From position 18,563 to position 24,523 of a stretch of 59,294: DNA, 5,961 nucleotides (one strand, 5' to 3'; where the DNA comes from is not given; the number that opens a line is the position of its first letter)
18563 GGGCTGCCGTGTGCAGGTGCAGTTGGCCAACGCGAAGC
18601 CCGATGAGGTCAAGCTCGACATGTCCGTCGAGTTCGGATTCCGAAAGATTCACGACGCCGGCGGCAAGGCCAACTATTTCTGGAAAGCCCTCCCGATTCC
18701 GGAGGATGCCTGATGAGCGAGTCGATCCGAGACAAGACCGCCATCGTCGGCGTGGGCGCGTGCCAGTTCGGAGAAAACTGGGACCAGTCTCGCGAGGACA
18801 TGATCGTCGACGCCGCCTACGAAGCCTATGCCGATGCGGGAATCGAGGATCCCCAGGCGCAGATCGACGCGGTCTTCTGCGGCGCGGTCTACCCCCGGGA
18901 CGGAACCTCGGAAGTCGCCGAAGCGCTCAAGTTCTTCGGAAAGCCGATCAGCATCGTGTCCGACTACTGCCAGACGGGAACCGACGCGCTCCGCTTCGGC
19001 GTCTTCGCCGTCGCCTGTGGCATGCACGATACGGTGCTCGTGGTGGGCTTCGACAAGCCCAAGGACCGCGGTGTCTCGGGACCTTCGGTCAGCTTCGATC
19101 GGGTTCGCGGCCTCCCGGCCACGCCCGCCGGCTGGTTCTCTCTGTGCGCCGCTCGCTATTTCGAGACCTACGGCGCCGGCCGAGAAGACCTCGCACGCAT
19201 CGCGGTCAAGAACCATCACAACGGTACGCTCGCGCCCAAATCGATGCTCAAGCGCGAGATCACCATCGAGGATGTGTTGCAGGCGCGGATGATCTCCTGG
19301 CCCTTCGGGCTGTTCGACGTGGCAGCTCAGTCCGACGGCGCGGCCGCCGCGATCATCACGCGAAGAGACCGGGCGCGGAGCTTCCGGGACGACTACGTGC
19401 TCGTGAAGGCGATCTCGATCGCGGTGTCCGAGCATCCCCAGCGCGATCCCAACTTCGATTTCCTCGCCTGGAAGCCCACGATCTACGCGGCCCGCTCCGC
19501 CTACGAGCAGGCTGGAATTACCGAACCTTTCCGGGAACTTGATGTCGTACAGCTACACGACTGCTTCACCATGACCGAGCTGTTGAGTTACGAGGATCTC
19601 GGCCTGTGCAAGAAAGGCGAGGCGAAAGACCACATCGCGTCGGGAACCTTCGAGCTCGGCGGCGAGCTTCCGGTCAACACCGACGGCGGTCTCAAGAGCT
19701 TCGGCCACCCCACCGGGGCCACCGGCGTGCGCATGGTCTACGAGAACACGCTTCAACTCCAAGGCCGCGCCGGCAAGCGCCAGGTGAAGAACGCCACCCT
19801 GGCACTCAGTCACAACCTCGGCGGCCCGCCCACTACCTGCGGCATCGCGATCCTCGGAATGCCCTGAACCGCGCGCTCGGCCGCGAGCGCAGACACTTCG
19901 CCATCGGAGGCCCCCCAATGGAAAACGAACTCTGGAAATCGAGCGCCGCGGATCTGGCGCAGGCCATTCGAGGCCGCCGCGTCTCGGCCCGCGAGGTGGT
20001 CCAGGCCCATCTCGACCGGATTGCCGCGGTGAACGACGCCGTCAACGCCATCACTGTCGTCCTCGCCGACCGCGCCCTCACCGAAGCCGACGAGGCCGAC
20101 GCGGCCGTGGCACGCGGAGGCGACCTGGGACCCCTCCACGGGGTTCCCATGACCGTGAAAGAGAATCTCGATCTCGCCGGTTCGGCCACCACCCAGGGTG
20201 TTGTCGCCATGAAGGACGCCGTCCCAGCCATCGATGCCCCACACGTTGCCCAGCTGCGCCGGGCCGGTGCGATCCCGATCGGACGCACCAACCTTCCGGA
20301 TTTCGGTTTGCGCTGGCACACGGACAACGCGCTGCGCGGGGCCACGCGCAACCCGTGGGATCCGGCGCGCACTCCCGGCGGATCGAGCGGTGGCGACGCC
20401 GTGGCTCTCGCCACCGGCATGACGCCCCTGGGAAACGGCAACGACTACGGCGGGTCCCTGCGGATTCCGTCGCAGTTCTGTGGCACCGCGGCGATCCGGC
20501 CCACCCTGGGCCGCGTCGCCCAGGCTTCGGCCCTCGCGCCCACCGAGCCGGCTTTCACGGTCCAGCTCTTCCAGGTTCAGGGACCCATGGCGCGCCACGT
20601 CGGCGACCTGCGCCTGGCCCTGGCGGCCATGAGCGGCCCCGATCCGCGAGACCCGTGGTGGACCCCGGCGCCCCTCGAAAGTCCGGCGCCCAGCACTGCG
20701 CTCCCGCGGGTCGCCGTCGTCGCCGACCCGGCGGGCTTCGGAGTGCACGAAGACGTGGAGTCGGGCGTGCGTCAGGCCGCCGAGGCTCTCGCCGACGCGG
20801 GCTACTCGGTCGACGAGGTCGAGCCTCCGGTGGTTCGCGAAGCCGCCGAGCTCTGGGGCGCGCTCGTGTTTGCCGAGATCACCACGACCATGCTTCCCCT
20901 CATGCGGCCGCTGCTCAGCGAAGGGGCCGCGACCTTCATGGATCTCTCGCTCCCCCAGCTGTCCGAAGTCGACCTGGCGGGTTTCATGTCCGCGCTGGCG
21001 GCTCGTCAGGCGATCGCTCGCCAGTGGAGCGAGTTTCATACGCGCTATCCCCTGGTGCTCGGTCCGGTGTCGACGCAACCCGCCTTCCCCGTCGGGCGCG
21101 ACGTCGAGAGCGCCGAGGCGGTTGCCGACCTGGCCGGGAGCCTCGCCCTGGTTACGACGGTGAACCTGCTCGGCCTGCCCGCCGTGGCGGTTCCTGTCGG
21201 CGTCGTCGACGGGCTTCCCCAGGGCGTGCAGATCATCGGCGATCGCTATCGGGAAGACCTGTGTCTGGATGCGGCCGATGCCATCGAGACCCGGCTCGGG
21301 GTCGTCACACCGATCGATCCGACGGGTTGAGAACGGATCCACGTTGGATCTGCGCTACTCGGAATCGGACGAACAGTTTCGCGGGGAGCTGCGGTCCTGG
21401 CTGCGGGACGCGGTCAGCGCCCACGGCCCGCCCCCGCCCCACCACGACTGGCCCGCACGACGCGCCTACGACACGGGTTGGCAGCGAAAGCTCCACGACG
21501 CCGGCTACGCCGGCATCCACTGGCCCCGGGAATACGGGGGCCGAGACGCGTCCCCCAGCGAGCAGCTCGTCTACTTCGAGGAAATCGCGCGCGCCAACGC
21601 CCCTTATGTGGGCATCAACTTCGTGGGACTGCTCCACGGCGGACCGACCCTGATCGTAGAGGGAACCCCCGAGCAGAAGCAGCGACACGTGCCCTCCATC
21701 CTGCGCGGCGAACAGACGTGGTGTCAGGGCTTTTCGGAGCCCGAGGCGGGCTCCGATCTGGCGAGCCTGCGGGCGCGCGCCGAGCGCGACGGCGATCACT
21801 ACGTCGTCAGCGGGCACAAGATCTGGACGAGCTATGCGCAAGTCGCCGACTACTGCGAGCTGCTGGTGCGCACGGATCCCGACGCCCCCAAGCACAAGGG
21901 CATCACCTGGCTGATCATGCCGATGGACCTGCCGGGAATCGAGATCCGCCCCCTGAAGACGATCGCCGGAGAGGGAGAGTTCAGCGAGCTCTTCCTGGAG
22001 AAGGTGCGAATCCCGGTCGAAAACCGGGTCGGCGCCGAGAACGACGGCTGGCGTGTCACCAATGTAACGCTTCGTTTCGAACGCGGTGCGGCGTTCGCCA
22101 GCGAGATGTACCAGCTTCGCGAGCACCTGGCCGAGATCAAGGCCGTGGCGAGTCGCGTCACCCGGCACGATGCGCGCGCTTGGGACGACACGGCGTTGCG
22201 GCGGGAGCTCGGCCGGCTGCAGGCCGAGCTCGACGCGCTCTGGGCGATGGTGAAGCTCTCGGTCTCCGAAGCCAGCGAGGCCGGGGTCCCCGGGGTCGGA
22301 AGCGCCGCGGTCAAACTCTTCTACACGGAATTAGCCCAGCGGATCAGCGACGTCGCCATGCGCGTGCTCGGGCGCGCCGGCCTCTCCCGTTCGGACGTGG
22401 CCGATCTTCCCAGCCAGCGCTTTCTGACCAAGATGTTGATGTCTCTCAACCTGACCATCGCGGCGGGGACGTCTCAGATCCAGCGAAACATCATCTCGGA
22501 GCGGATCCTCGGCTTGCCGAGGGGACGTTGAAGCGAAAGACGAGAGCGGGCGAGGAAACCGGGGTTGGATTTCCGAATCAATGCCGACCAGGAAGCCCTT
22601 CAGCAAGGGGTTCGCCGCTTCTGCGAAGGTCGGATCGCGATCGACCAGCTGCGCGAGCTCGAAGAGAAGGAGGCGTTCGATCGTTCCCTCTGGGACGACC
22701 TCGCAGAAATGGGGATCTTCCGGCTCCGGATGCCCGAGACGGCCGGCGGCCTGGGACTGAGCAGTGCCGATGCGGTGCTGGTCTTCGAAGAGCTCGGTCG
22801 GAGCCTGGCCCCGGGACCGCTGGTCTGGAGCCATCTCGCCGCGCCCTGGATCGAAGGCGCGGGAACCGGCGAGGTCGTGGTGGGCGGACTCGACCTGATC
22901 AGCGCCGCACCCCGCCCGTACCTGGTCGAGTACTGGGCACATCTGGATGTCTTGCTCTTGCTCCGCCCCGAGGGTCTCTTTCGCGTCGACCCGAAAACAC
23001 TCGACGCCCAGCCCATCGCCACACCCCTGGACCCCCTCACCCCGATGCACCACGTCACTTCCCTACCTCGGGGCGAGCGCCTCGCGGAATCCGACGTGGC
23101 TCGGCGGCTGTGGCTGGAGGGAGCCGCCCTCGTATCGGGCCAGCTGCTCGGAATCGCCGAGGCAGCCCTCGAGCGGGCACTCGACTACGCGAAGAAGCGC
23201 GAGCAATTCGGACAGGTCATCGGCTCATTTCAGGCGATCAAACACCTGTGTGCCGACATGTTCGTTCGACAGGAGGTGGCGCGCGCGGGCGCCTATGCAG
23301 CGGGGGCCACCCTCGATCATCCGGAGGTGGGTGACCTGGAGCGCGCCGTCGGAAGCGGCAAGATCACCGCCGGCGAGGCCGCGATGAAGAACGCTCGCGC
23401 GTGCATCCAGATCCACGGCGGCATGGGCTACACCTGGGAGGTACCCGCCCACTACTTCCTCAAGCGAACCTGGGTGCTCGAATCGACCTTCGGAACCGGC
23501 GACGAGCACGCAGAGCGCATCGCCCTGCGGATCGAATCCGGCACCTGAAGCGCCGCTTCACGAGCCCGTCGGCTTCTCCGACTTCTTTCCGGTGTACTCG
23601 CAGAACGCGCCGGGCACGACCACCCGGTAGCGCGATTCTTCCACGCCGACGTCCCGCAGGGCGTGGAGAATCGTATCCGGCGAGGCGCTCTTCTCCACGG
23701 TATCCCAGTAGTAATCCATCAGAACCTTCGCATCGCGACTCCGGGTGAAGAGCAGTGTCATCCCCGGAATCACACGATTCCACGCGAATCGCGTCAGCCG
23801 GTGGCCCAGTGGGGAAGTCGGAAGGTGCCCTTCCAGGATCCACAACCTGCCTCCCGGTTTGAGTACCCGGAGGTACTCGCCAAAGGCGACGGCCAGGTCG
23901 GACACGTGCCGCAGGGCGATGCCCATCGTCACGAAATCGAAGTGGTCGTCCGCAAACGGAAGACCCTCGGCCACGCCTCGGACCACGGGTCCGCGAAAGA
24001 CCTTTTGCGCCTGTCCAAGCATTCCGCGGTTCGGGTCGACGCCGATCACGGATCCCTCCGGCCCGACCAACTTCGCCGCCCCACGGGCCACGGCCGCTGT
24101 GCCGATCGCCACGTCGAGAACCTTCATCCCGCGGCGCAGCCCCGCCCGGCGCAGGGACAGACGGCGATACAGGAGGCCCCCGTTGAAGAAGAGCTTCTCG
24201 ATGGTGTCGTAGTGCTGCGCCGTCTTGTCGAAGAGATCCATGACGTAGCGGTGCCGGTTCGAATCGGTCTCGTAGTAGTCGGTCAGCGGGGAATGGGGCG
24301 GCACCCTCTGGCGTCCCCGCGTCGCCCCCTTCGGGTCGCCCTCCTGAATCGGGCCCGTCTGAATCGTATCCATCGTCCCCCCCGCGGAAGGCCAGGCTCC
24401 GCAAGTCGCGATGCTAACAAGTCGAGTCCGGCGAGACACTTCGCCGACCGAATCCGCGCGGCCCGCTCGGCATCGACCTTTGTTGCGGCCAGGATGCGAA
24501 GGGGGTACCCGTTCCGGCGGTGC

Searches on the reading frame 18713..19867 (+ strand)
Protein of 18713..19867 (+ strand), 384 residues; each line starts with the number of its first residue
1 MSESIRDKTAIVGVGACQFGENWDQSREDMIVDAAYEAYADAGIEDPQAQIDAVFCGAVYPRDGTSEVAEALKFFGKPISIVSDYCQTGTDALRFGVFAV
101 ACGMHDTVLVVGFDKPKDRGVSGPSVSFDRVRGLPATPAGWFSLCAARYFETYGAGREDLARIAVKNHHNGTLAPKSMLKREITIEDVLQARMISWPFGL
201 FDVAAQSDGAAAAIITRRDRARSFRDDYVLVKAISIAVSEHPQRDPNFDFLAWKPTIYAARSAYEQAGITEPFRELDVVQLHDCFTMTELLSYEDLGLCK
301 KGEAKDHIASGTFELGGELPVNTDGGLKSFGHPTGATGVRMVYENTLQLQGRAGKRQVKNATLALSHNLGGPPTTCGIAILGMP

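Call 20: search_protein_families(library=pfam, proteins=[window:18713-19867:+], max_evalue=0.0001)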
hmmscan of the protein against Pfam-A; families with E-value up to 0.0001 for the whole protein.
window:18713-19867:+ (384 aa): 3 families
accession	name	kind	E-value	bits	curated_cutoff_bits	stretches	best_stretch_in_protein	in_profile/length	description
PF22691.2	Thiolase_C_1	-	3.9e-41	140.6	28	1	251-382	16-143/144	Thiolase C-terminal domain-like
PF02803.24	Thiolase_C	-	2.7e-09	37.1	27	1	250-359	19-107/123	Thiolase, C-terminal domain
PF00108.29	Thiolase_N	-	9.4e-09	35.5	26.4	0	144-183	157-197/260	Thiolase, N-terminal domain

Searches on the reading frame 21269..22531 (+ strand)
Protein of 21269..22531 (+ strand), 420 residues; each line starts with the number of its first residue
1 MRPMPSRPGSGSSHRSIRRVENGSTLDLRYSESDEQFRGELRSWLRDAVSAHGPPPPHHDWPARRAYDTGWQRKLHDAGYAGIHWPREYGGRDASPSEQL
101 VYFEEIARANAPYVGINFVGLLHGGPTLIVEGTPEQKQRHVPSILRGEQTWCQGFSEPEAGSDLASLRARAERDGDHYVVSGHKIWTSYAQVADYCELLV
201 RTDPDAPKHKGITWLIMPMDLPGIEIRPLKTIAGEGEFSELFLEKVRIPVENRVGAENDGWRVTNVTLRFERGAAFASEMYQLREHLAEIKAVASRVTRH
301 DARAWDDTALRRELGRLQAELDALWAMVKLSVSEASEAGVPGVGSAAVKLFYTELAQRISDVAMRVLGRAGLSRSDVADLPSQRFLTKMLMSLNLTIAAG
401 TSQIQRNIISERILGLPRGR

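Call 3: search_protein_families(library=pfam, proteins=[window:21269-22531:+], max_evalue=0.01)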
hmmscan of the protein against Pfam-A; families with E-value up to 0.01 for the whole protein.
window:21269-22531:+ (420 aa): 3 families
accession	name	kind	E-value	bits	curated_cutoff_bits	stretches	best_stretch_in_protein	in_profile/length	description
PF00441.29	Acyl-CoA_dh_1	-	1.6e-22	80.7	22.4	1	258-414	1-150/150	Acyl-CoA dehydrogenase, C-terminal domain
PF02770.24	Acyl-CoA_dh_M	-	1.1e-18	67.7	33.3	1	152-246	1-97/97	Acyl-CoA dehydrogenase, middle domain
PF02771.21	Acyl-CoA_dh_N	-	1.1e-17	64.9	22.9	1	33-148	3-113/113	Acyl-CoA dehydrogenase, N-terminal domain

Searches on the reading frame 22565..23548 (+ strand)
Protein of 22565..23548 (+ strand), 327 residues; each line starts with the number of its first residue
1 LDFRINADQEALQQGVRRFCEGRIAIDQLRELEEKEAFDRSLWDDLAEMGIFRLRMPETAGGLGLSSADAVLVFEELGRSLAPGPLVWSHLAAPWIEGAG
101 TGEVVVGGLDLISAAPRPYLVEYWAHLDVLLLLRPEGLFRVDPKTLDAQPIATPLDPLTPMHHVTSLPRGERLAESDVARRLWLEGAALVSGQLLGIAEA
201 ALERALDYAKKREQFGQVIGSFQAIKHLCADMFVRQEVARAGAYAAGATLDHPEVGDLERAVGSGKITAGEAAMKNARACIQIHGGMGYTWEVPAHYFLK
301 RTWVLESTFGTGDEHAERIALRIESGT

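Call 3: search_protein_families(library=pfam, proteins=[window:22565-23548:+], max_evalue=0.01)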
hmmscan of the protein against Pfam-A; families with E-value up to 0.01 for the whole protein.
window:22565-23548:+ (327 aa): 3 families
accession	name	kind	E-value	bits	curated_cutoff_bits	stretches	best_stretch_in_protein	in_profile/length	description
PF00441.29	Acyl-CoA_dh_1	-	7.3e-26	91.5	22.4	1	186-322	14-148/150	Acyl-CoA dehydrogenase, C-terminal domain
PF02771.21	Acyl-CoA_dh_N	-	6.7e-18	65.5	22.9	1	7-103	2-100/113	Acyl-CoA dehydrogenase, N-terminal domain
PF08028.16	Acyl-CoA_dh_2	-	2.8e-07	31.3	22.7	1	190-294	3-115/134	Acyl-CoA dehydrogenase, C-terminal domain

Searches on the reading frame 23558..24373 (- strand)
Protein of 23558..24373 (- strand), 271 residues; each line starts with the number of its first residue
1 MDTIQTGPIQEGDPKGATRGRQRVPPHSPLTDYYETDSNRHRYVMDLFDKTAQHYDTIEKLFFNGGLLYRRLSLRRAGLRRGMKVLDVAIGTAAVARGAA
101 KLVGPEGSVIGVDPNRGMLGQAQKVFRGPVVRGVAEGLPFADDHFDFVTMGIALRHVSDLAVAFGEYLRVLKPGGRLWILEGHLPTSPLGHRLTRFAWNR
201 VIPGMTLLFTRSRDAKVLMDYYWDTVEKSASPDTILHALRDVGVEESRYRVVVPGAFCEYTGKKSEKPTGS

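Call 3: search_protein_families(library=pfam, proteins=[window:23558-24373:-], max_evalue=0.01)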
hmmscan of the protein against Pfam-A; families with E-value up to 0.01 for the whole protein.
window:23558-24373:- (271 aa): 7 families
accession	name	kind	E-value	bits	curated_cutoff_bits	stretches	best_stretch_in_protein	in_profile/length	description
PF01209.24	Ubie_methyltran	-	1.2e-29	103.8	20.1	1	41-264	6-233/233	ubiE/COQ5 methyltransferase family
PF08241.18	Methyltransf_11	-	2.1e-18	67.2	21.2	1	86-179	1-95/95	Methyltransferase domain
PF13649.12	Methyltransf_25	-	1e-16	61.8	27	1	85-175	1-97/97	Methyltransferase domain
PF13847.12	Methyltransf_31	-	2.1e-10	40.9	27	1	80-180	2-110/145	Methyltransferase domain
PF13489.12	Methyltransf_23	-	2e-08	34.6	27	1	72-198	12-134/164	Methyltransferase domain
PF08242.18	Methyltransf_12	-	7.3e-08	33.5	30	1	86-177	1-98/98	Methyltransferase domain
PF01135.25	PCMT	-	0.0017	18.6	20.3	1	79-125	71-117/210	Protein-L-isoaspartate(D-aspartate) O-methyltransferase (PCMT)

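Call 4: search_protein_families(library=ncbifam, proteins=[window:23558-24373:-], max_evalue=0.01)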
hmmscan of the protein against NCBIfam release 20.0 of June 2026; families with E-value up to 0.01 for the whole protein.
window:23558-24373:- (271 aa): 28 families (the best 25 are shown)
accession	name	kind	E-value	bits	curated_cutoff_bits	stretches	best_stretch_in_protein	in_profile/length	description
NF001244.0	PRK00216.1-5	equivalog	5.4e-31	107.7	216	1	37-263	3-234/236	bifunctional demethylmenaquinone methyltransferase/2-methoxy-6-polyprenyl-1,4-benzoquinol methylase UbiE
TIGR01934.1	MenG_MenH_UbiE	subfamily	5.6e-31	107.6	158.35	1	44-264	1-223/223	ubiquinone/menaquinone biosynthesis methyltransferase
NF001240.0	PRK00216.1-1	equivalog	2.8e-29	101.9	378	1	37-263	18-249/251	bifunctional demethylmenaquinone methyltransferase/2-methoxy-6-polyprenyl-1,4-benzoquinol methylase UbiE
NF001243.0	PRK00216.1-4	equivalog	1.5e-27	96.5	235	1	40-266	5-235/237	demethylmenaquinone methyltransferase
NF052510.1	methyltran_MpqE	exception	7.1e-26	91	335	1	39-255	3-225/234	methyl-plastoquinone biosynthesis methyltransferase MpqE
TIGR02752.1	MenG_heptapren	equivalog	3.1e-25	89.1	419.85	1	42-257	5-224/231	demethylmenaquinone methyltransferase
NF001241.0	PRK00216.1-2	equivalog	1e-24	87.5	327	1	40-257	9-222/231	demethylmenaquinone methyltransferase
NF001242.0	PRK00216.1-3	equivalog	4.7e-23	81.9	351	1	39-255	25-248/258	bifunctional demethylmenaquinone methyltransferase/2-methoxy-6-polyprenyl-1,4-benzoquinol methylase UbiE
NF041537.1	ArsM_AhpD_UU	exception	4.9e-14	51.9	510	1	79-182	74-183/345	arsenite methyltransferase/AhpD domain selenoprotein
NF047649.1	MTase_UXPK_star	exception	1.8e-13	50.2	460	1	79-180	75-182/283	methyltransferase/UXPK-star double selenoprotein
NF043040.1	corrin_prot_MT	hypoth_equivalog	4.5e-13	49.1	180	1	45-212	5-179/216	corrinoid protein-associated methyltransferase CpaM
NF045667.1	MTase_DVU1556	equivalog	6.6e-13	48.6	155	1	65-179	6-119/213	DVU_1556 family methyltransferase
NF041536.1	ArsM_DUF2284_UU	exception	1.4e-11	43.5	575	1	79-180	74-181/459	arsenite methyltransferase/DUF2284 domain selenoprotein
NF008823.0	PRK11873.1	subfamily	1.5e-10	41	263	1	77-179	73-181/272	arsenite methyltransferase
NF007610.0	PRK10258.1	equivalog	2.4e-07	30.4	342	1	47-177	12-136/251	malonyl-ACP O-methyltransferase BioC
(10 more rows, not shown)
